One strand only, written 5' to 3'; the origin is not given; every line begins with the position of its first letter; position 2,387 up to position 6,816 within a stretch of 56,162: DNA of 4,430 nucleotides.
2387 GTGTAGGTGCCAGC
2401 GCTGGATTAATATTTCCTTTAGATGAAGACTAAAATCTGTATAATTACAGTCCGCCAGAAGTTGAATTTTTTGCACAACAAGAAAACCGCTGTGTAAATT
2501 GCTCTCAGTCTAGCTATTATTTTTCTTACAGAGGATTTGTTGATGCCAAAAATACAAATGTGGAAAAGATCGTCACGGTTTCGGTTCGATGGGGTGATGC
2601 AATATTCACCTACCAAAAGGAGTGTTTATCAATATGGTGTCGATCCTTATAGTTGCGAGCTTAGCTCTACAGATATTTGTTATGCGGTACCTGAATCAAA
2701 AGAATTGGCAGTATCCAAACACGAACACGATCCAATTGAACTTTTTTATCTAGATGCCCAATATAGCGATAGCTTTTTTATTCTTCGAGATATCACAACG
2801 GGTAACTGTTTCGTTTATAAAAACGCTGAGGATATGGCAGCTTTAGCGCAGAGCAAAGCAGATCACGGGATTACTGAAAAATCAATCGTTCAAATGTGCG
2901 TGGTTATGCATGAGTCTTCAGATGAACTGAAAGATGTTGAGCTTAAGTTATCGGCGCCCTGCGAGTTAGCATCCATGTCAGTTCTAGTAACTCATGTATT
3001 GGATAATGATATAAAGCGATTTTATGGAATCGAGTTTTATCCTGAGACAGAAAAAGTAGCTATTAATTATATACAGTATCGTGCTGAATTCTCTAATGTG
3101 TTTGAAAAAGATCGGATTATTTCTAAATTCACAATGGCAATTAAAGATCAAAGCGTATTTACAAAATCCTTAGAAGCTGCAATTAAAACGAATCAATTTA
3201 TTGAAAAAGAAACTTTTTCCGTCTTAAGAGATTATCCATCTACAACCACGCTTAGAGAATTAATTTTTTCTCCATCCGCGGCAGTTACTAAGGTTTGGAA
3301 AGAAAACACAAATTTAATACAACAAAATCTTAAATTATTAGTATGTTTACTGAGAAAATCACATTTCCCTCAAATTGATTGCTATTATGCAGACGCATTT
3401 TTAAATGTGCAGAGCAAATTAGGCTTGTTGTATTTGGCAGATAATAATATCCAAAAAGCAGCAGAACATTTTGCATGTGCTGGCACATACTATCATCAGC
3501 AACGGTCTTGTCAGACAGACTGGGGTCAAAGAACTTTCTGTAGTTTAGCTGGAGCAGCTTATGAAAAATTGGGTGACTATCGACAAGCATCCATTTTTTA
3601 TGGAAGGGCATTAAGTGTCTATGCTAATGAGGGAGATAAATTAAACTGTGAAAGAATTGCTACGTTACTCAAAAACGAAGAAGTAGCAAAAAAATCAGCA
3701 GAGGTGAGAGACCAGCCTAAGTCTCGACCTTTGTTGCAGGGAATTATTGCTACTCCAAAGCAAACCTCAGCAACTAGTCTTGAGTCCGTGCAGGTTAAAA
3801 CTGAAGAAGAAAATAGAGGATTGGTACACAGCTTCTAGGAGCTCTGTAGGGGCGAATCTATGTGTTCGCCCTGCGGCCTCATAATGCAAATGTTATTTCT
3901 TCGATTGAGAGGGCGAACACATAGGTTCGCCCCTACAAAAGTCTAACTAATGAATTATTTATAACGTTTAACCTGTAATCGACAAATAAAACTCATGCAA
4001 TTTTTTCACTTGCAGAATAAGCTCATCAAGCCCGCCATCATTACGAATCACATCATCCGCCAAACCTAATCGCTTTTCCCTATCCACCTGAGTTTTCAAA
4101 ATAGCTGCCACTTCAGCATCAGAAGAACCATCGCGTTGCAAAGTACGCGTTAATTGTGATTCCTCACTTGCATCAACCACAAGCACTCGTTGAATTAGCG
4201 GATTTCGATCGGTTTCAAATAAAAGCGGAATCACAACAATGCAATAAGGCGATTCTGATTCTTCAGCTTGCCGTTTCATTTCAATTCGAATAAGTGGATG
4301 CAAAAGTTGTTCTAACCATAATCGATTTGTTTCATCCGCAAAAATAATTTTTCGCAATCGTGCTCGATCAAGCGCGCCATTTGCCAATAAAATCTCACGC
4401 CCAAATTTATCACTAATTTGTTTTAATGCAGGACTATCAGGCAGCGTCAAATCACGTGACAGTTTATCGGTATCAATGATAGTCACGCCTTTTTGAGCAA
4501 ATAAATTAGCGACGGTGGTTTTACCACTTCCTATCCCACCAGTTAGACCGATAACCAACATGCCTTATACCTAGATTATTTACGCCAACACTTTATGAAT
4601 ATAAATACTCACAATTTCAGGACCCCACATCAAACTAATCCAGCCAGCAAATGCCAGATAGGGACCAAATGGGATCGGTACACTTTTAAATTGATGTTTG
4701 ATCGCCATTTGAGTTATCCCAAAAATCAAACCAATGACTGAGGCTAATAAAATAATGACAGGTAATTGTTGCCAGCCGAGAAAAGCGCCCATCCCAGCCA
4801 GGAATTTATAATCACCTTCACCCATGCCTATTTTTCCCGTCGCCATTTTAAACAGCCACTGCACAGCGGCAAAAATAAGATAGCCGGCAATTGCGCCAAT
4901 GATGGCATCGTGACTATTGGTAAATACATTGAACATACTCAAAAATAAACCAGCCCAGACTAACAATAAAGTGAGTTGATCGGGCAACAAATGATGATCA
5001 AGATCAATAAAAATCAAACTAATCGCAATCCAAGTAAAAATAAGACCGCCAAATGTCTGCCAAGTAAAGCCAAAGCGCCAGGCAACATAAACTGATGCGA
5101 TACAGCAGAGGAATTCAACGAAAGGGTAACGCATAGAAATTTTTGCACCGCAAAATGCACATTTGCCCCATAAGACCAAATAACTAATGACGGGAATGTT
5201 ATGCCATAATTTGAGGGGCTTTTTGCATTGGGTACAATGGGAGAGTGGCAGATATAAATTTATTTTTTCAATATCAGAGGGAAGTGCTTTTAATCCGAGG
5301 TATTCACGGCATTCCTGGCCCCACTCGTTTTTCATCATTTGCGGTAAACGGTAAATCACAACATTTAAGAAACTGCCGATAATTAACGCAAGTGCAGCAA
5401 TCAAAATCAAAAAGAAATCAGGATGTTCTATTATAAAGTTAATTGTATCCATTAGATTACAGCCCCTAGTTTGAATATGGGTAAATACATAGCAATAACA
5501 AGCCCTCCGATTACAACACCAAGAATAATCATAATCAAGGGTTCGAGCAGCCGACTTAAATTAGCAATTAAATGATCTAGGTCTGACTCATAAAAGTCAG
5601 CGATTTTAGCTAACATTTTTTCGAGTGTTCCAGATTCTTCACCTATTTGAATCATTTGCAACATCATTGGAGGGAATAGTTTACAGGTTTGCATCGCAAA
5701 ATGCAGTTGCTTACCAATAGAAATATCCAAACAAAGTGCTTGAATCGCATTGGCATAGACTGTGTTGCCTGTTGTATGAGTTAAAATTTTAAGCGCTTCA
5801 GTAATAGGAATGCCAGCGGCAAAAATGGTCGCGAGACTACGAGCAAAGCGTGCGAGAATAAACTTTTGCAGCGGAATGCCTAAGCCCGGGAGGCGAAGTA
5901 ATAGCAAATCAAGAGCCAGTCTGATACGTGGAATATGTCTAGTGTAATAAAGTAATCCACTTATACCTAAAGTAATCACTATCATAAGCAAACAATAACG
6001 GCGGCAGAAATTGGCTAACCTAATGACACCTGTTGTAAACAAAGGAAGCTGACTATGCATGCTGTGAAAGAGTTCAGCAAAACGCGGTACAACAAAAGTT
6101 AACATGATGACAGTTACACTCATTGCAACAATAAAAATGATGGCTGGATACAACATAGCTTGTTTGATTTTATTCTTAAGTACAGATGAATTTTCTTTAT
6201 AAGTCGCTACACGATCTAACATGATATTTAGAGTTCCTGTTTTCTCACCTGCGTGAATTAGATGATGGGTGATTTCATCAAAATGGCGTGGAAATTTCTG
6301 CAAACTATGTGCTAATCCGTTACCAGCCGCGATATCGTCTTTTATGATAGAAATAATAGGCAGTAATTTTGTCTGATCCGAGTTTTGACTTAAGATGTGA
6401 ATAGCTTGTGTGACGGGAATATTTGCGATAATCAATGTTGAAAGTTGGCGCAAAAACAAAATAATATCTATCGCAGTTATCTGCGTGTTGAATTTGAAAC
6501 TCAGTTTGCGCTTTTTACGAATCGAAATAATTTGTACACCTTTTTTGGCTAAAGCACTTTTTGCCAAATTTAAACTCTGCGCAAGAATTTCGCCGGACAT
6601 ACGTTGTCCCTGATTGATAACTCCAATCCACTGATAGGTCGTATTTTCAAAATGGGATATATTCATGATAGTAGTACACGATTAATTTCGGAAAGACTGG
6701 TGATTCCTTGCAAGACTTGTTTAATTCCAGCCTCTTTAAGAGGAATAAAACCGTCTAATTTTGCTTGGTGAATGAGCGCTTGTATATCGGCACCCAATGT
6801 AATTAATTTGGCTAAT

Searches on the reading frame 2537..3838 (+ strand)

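Call 99: search_protein_families(library=pfam, proteins=[window:2537-3838:+], max_evalue=0.001)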
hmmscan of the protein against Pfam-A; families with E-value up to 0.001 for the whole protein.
window:2537-3838:+ (433 aa): 2 families
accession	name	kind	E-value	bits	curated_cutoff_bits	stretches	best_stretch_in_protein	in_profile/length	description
PF07719.23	TPR_2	-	3e-05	24.3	27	0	335-361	4-30/34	Tetratricopeptide repeat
PF00515.34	TPR_1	-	0.00023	21.3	27.8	0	339-361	8-30/34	Tetratricopeptide repeat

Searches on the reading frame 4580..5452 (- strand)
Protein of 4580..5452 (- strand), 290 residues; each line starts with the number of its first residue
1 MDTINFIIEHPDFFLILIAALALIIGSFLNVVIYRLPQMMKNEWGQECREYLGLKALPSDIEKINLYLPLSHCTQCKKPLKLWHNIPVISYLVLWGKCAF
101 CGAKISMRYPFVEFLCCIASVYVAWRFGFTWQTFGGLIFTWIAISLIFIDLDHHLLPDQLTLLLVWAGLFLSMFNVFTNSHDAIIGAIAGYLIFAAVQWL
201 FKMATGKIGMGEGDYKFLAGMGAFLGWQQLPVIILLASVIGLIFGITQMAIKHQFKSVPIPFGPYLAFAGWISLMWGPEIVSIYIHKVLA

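Call 99: search_protein_families(library=pfam, proteins=[window:4580-5452:-], max_evalue=0.001)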
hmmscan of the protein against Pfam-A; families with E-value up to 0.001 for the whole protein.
window:4580-5452:- (290 aa): 2 families
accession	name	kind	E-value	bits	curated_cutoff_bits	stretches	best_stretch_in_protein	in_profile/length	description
PF06750.18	A24_N_bact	-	1.3e-30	105.7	23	1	21-127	2-84/84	Bacterial Peptidase A24 N-terminal domain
PF01478.23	Peptidase_A24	-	4.4e-23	82.2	26.5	1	137-246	1-104/104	Type IV leader peptidase family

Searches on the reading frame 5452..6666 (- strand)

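Call 99: search_protein_families(library=pfam, proteins=[window:5452-6666:-], max_evalue=0.001)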
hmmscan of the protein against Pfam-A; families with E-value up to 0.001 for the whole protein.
window:5452-6666:- (404 aa): 1 family
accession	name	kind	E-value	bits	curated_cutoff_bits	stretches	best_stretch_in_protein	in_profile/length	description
PF00482.28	T2SSF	-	9.2e-59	197.3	25.2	2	274-396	1-125/125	Type II secretion system (T2SS), protein F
